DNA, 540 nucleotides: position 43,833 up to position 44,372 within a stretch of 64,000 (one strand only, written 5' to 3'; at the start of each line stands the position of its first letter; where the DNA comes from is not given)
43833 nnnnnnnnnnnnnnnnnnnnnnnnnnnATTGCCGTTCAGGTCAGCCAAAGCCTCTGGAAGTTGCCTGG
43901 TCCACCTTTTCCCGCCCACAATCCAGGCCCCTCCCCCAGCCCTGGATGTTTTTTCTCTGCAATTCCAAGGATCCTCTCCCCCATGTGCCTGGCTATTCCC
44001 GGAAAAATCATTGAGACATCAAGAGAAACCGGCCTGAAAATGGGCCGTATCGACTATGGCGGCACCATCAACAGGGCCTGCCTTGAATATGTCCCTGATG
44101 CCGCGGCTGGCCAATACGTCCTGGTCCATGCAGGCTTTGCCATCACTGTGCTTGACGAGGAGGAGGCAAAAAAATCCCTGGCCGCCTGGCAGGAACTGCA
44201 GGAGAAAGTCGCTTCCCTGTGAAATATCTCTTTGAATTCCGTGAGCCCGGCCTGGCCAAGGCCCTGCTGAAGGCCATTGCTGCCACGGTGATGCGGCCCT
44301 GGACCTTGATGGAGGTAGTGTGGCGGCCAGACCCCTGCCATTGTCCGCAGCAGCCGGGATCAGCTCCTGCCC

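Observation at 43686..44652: Chimeric hypD-5'/folA-3' relic and extra hypC in front of the Hyb hydrogenase operon: footprint of an old tandem duplication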

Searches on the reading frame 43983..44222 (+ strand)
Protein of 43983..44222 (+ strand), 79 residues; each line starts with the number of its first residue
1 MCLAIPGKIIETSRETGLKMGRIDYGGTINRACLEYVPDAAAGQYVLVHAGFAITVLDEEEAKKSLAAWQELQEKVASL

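Call 6: search_protein_families(library=ncbifam, proteins=[window:43983-44222:+])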
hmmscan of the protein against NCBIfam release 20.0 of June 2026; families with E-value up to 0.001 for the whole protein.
window:43983-44222:+ (79 aa): 3 families
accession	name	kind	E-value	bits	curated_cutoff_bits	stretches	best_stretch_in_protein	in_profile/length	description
TIGR00074.1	hypC_hupF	subfamily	1.2e-22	79.5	48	1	1-76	1-72/80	HypC/HybG/HupF family hydrogenase formation chaperone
NF007721.0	PRK10413.1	equivalog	2.7e-12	46.5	115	1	1-78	1-81/87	hydrogenase maturation factor HybG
NF007712.0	PRK10409.1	equivalog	7.3e-09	35.8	136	1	1-73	1-75/90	HypC/HybG/HupF family hydrogenase formation chaperone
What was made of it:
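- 43983..44222 (+): hypC' (HypC1): an intact 79-codon ORF of the type-1 allele, probably decaying. TIGR00074 79.5 bits (call 6).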

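Call 7: find_encoding_contigs(protein=window:43983-44222:+, flank=10000, max_places=10)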
Protein window:43983-44222:+ (79 aa): 1 contig read that carries it; 1 place shown.
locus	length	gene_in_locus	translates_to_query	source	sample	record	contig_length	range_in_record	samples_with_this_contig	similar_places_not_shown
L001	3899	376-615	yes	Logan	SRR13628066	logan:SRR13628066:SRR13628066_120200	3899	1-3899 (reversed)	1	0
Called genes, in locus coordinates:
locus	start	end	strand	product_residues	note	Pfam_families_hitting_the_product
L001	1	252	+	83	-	?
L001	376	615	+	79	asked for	PF01455:HupF_HypC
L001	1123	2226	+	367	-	PF01058:Oxidored_q6, PF14720:NiFe_hyd_SSU_C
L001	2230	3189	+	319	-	PF12797:Fer4_2 (faint), PF12837:Fer4_6 (faint), PF13237:Fer4_10 (faint), PF13247:Fer4_11, PF12838:Fer4_7 (weak), PF13187:Fer4_9 (weak)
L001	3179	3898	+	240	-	?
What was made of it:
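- The only identical second contig (L001) may come from the same sample (call 7).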

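Call 14: find_homologous_proteins(query=window:43983-44222:+, max_evalue=1e-10)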
Query window:43983-44222:+ (79 aa): 454 proteins with E <= 1e-10 among 1108 candidates; the best 120 are listed.
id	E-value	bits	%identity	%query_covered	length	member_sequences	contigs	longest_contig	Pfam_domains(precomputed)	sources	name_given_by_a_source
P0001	2.6e-44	166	100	100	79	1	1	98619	PF01455.24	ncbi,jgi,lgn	-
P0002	7.6e-39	148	89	100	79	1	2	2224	PF01455.24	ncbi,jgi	jgi:hydrogenase expression/formation protein HypC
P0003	2.9e-38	146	87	100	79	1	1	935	PF01455.24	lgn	-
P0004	1.6e-33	131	78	100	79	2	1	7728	PF01455.24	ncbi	-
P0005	1.6e-33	131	76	100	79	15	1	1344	PF01455.24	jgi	jgi:hydrogenase expression/formation protein HypC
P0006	3.0e-33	130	78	100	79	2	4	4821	PF01455.24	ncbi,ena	-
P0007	6.8e-33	129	77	100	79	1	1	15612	PF01455.24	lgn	-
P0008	2.3e-32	128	77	99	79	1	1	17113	PF01455.24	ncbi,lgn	-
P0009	5.5e-30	120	73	99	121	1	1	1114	PF01455.24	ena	-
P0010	6.5e-30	120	76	89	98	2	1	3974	PF01455.24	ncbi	-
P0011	8.8e-30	119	69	99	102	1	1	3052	PF01455.24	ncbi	-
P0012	1.2e-29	119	69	99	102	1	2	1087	PF01455.24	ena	-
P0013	5.3e-29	117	72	91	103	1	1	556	PF01455.24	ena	-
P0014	6.2e-29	117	71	96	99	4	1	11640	PF01455.24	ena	-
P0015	7.4e-29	117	68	97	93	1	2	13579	PF01455.24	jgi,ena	-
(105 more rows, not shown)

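Call 15: find_encoding_contigs(protein=P0002, flank=10000, max_places=6)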
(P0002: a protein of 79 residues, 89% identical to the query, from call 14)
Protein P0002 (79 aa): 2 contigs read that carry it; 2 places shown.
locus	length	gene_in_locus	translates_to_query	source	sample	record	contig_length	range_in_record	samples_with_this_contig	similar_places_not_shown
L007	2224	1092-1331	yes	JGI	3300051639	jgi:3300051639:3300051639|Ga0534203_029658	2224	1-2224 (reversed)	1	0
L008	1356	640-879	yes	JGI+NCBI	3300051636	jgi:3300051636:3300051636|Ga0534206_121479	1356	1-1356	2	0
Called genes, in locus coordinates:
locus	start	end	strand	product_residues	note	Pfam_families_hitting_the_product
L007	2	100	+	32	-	?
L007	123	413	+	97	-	-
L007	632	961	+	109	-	-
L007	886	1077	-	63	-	-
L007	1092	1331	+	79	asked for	PF01455:HupF_HypC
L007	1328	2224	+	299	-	?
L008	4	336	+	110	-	PF00186:DHFR_1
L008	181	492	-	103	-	-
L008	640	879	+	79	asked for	PF01455:HupF_HypC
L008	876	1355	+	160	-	?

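Call 16: find_encoding_contigs(protein=P0003, flank=10000, max_places=6)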
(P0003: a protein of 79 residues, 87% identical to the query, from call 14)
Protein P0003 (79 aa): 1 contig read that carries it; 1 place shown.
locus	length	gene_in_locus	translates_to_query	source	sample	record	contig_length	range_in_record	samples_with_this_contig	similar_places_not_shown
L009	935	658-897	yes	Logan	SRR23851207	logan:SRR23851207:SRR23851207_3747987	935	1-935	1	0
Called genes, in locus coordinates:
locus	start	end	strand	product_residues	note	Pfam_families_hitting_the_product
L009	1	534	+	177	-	?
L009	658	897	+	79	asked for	PF01455:HupF_HypC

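Call 17: find_encoding_contigs(protein=P0004, flank=10000, max_places=6)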
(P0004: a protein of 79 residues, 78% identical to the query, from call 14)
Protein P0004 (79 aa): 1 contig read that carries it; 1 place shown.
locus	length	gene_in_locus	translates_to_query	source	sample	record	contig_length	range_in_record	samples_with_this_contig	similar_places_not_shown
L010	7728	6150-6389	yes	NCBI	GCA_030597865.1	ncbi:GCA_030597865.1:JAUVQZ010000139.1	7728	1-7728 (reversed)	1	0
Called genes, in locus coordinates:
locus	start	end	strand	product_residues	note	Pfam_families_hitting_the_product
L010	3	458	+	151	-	?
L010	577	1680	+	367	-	PF01058:Oxidored_q6, PF14720:NiFe_hyd_SSU_C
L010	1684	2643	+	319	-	PF12797:Fer4_2 (faint), PF12837:Fer4_6 (faint), PF13237:Fer4_10 (faint), PF13247:Fer4_11, PF12838:Fer4_7, PF13187:Fer4_9 (weak)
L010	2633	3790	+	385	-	PF03916:NrfD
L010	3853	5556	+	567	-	PF27537:HoxH (weak), PF00374:NiFeSe_Hases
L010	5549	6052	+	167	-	PF01750:HycI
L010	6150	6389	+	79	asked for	PF01455:HupF_HypC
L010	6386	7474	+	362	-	PF01924:HypD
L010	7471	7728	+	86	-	?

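Call 21: find_related_loci(query=L007:1328-2224:+, collection=metagenome_contigs, flank=10000)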
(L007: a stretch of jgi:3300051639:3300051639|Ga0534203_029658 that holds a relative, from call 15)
Query L007:1328-2224:+ (299 aa) in metagenome_contigs; peptide patterns used: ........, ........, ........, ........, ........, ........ (x = any residue, [..] = any of these).
600 stretches matched a pattern (row limit reached: there are more); 550 encode a relative of the query (tblastn E <= 1e-3); the best 80 are kept; 80 distinct loci.
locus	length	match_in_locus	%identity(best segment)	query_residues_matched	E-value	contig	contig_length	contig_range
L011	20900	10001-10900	58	1-297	2e-123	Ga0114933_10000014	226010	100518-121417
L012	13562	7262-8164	57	1-298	1e-122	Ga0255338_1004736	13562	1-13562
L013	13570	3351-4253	58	1-298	2e-122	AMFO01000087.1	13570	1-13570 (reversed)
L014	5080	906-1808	56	1-298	6e-123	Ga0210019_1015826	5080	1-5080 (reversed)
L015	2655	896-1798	58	1-298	2e-127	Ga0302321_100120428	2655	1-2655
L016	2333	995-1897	60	1-298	5e-128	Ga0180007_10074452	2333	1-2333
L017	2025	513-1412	58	1-297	1e-128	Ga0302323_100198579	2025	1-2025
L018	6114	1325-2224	58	1-297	8e-121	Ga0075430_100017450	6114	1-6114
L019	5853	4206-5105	58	1-297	5e-121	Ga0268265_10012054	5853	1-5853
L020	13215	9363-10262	57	1-297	1e-120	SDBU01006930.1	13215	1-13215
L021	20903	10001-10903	59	1-298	2e-120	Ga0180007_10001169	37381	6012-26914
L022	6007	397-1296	56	1-297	2e-120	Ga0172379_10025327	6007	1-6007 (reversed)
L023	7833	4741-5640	59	1-297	1e-120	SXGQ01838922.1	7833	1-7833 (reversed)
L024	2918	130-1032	56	1-298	3e-125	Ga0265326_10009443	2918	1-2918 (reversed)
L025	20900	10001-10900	57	1-297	2e-120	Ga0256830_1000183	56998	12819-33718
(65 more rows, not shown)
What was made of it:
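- Tried and rejected: Metagenome scan with the L007 type-1 HypD (call 21).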

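Call 22: find_homologous_proteins(query=L007:1328-2224:+, max_evalue=1e-80)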
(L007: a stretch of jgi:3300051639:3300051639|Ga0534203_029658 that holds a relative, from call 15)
Query L007:1328-2224:+ (299 aa): 7821 proteins with E <= 1e-80 among 8000 candidates; the best 120 are listed.
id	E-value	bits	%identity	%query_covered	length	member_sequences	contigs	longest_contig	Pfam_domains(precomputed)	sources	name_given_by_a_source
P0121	1.1e-160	552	81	100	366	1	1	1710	PF01924.22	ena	-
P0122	5.1e-159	546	80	100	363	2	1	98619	PF01924.22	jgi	-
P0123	1.6e-156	538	80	100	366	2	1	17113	PF01924.22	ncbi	-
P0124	2.1e-156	538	80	100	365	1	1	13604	PF01924.22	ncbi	-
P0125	1.6e-155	535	79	100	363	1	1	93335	PF01924.22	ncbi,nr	ncbi:MAG: hydrogenase formation protein HypD [Desulfurivibrionaceae bacterium]|nr:hydrogenase format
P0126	3.0e-155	534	79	100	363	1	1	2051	PF01924.22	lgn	-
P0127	3.2e-155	534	79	100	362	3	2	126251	PF01924.22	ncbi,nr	ncbi:MAG: hydrogenase formation protein HypD [Proteobacteria bacterium]|nr:hydrogenase formation pro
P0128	2.2e-153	528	77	100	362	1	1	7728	PF01924.22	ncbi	-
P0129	3.8e-153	527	78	100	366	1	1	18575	PF01924.22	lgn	-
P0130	2.0e-151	521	77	100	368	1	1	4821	PF01924.22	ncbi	-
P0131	2.0e-151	521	76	100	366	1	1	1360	PF01924.22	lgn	-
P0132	8.8e-149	513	75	100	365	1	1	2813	PF01924.22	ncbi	-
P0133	1.6e-148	512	75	100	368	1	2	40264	PF01924.22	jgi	jgi:hydrogenase expression/formation protein HypD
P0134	2.9e-148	511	74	100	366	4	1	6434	PF01924.22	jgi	-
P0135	1.8e-125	436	65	100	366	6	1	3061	PF01924.22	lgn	-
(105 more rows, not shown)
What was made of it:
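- Tried and rejected: Protein-database search with the type-1 HypD (call 22).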

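Call 23: find_encoding_contigs(protein=P0127, flank=10000, max_places=2)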
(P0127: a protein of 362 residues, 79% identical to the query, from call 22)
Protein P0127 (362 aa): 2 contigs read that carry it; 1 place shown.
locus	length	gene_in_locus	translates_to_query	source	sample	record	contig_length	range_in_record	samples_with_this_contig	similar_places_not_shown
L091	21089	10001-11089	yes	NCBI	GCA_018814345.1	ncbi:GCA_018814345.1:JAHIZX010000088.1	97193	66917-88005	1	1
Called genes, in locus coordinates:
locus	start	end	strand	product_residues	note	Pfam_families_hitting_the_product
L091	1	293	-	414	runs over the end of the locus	PF04107:GCS2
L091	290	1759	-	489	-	PF14401:RLAN, PF02655:ATP-grasp_3 (weak), PF07478:Dala_Dala_lig_C, PF08443:RimK (weak)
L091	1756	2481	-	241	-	PF03412:Peptidase_C39 (faint), PF13529:Peptidase_C39_2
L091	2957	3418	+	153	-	PF06347:SH3_4, PF08239:SH3_3, PF06347:SH3_4, PF08239:SH3_3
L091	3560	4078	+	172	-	PF00186:DHFR_1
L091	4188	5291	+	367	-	PF01058:Oxidored_q6, PF14720:NiFe_hyd_SSU_C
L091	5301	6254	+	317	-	PF13187:Fer4_9 (faint), PF12797:Fer4_2 (faint), PF12837:Fer4_6 (faint), PF13237:Fer4_10 (faint), PF13247:Fer4_11, PF12838:Fer4_7 (weak)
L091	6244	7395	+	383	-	PF03916:NrfD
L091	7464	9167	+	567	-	PF27537:HoxH (weak), PF00374:NiFeSe_Hases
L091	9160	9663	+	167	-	PF01750:HycI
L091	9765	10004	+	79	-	PF01455:HupF_HypC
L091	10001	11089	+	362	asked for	PF01924:HypD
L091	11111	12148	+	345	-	PF00586:AIRS, PF02769:AIRS_C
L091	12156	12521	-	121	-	PF01627:Hpt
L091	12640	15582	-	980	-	PF04851:ResIII (weak), PF00270:DEAD, PF00271:Helicase_C, PF22982:WHD_HRQ1, PF09369:MZB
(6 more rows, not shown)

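Call 24: find_encoding_contigs(protein=P0124, flank=10000, max_places=2)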
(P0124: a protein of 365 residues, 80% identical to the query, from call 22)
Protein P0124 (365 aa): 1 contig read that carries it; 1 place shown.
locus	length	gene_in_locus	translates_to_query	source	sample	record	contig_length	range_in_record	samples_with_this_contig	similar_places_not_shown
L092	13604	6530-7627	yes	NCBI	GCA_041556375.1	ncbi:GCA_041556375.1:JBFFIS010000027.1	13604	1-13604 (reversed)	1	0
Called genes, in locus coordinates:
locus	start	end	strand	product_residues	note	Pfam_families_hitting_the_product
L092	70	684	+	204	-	PF00186:DHFR_1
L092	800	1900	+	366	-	PF01058:Oxidored_q6, PF14720:NiFe_hyd_SSU_C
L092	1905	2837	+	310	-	PF13237:Fer4_10 (faint), PF13187:Fer4_9 (faint), PF13247:Fer4_11, PF12838:Fer4_7 (weak), PF00037:Fer4 (weak), PF12797:Fer4_2 (weak), PF12837:Fer4_6 (weak)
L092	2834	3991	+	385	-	PF03916:NrfD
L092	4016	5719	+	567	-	PF27537:HoxH (weak), PF00374:NiFeSe_Hases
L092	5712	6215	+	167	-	PF01750:HycI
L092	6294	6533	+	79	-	PF01455:HupF_HypC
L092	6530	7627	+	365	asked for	PF01924:HypD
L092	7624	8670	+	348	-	PF00586:AIRS, PF02769:AIRS_C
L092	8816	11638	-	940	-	PF04851:ResIII (weak), PF00270:DEAD, PF00271:Helicase_C, PF22982:WHD_HRQ1 (weak), PF09369:MZB, PF13482:RNase_H_2 (weak)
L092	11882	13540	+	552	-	PF02776:TPP_enzyme_N, PF00205:TPP_enzyme_M, PF02775:TPP_enzyme_C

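Call 25: find_encoding_contigs(protein=P0129, flank=10000, max_places=2)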
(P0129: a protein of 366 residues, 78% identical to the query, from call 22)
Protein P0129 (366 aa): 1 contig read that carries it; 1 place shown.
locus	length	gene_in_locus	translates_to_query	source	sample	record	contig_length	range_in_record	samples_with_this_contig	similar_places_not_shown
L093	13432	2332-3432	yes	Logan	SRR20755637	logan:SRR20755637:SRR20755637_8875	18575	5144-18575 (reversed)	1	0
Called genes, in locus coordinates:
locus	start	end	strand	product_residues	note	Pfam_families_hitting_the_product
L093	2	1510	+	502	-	?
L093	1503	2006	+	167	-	PF01750:HycI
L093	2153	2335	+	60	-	PF01455:HupF_HypC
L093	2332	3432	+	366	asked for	PF01924:HypD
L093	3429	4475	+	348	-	PF00586:AIRS, PF02769:AIRS_C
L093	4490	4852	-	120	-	PF01627:Hpt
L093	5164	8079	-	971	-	PF04851:ResIII (weak), PF00270:DEAD, PF00271:Helicase_C, PF22982:WHD_HRQ1, PF09369:MZB, PF13482:RNase_H_2 (faint)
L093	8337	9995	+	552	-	PF02776:TPP_enzyme_N, PF00205:TPP_enzyme_M, PF02775:TPP_enzyme_C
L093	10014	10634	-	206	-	PF13036:LpoB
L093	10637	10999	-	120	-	PF07233:DUF1425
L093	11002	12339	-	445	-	-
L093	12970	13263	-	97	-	-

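Call 26: find_encoding_contigs(protein=P0121, flank=10000, max_places=2)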
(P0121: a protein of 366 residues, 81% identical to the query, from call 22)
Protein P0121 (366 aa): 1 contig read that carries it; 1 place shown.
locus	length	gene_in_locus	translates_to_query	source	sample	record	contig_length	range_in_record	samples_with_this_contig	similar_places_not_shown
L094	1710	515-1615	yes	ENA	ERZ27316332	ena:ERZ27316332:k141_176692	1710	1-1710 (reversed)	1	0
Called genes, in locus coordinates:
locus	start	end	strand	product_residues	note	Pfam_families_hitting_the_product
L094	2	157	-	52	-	?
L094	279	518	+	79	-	PF01455:HupF_HypC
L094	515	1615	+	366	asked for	PF01924:HypD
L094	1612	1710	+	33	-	?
